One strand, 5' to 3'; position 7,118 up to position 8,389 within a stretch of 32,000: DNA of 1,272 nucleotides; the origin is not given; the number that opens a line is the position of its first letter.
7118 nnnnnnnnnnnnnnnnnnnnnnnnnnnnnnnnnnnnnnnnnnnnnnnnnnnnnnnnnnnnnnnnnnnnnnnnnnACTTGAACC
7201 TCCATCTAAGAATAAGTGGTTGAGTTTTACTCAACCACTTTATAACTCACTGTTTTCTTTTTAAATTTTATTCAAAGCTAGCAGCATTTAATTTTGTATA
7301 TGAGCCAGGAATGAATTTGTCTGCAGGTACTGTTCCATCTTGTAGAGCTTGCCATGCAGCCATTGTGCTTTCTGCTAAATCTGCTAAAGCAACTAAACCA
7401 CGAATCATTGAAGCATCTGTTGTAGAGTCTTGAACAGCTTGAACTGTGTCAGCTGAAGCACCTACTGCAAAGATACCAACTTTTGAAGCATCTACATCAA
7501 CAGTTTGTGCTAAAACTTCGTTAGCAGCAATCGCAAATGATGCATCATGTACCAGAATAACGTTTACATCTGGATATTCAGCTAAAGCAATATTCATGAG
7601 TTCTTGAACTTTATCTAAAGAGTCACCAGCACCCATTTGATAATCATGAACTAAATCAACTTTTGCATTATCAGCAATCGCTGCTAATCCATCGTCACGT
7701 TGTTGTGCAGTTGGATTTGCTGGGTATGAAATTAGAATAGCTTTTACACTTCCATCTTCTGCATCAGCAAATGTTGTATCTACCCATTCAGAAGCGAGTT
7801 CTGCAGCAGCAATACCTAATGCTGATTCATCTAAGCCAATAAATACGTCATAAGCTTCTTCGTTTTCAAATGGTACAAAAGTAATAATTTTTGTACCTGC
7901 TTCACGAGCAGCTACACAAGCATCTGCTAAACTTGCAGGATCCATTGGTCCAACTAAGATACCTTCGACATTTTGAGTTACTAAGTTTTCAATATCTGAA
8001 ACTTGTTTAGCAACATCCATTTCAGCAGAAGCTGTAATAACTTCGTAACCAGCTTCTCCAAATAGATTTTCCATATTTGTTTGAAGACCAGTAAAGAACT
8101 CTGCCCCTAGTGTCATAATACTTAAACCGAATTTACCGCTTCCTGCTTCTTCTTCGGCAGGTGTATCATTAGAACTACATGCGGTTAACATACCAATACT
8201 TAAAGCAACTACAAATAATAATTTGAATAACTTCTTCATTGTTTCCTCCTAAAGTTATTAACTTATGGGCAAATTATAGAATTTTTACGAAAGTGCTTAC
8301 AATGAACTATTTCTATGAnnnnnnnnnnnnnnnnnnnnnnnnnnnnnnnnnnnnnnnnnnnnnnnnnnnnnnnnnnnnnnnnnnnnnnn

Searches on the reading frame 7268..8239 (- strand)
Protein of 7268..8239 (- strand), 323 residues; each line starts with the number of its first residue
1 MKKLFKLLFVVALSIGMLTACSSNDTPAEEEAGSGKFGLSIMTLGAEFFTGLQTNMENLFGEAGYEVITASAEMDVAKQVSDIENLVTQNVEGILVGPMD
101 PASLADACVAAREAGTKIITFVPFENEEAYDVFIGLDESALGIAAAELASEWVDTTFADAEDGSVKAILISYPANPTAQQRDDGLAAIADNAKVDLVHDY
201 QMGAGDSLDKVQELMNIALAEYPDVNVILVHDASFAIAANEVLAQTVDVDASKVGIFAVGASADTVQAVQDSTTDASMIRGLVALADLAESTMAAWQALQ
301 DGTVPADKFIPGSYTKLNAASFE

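Call 3: search_protein_families(library=pfam, proteins=[window:7268-8239:-], max_evalue=0.1)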
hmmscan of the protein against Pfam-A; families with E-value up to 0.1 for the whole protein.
window:7268-8239:- (323 aa): 1 family
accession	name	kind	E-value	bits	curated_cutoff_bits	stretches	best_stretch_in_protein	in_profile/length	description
PF13407.12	Peripla_BP_4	-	6.2e-29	101.7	35.1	1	37-285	1-242/258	Periplasmic binding protein domain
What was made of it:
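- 7268..8239 (-): Lipoprotein solute-binding protein of the CUT2 sugar ABC transporter (lipobox LTAC). Pfam Peripla_BP_4 (call 3).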

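Call 4: search_protein_families(library=ncbifam, proteins=[window:7268-8239:-], max_evalue=0.1)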
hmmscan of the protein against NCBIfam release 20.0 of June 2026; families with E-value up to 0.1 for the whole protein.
window:7268-8239:- (323 aa): 19 families
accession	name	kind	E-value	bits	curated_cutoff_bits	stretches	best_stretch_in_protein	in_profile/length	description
NF040907.2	ChvE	equivalog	2.2e-10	40.3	460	1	54-153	18-118/324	multiple monosaccharide ABC transporter substrate-binding protein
TIGR02634.1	xylF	equivalog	5.7e-09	36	389.55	1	38-147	2-111/302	D-xylose ABC transporter substrate-binding protein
NF007936.0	PRK10653.1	equivalog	6.3e-09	35.6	337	1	1-277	3-257/295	ribose ABC transporter substrate-binding protein RbsB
TIGR02637.1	RhaS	equivalog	3.2e-08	33.2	342.25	1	39-295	3-251/302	rhamnose ABC transporter substrate-binding protein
NF011937.0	PRK15408.1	equivalog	1.6e-07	30.5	384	1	10-254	12-240/340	autoinducer 2 ABC transporter substrate-binding protein LsrB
NF007254.0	PRK09701.1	equivalog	4.8e-06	26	335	1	1-269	1-259/311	D-allose transporter substrate-binding protein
NF007680.0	PRK10355.1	equivalog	1.4e-05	24.5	504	1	36-289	27-274/331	D-xylose ABC transporter substrate-binding protein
NF007743.0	PRK10423.1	equivalog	0.0012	18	531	1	38-245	63-259/330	ribose operon transcriptional repressor RbsR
NF050142.1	PG1828_fam_lipo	equivalog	0.0017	19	50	1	1-34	1-32/59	PG1828 family lipoprotein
NF008452.0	PRK11303.1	equivalog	0.0027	16.9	385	1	35-155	62-177/332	catabolite repressor/activator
NF007449.0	PRK10014.1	subfamily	0.003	16.7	310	1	33-120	63-149/342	Mal regulon transcriptional regulator MalI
NF005588.0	PRK07309.1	equivalog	0.0052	15.7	576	1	148-193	151-196/391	pyridoxal phosphate-dependent aminotransferase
NF052284.1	rhzpin_SBP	equivalog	0.019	14.2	420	1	69-272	37-230/289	rhizopine catabolism ABC transporter substrate-binding protein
NF007979.0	PRK10703.1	equivalog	0.02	14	501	1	37-96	62-121/341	HTH-type transcriptional repressor PurR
NF009121.0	PRK12473.1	subfamily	0.022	14.3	241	1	1-30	1-30/198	hypothetical protein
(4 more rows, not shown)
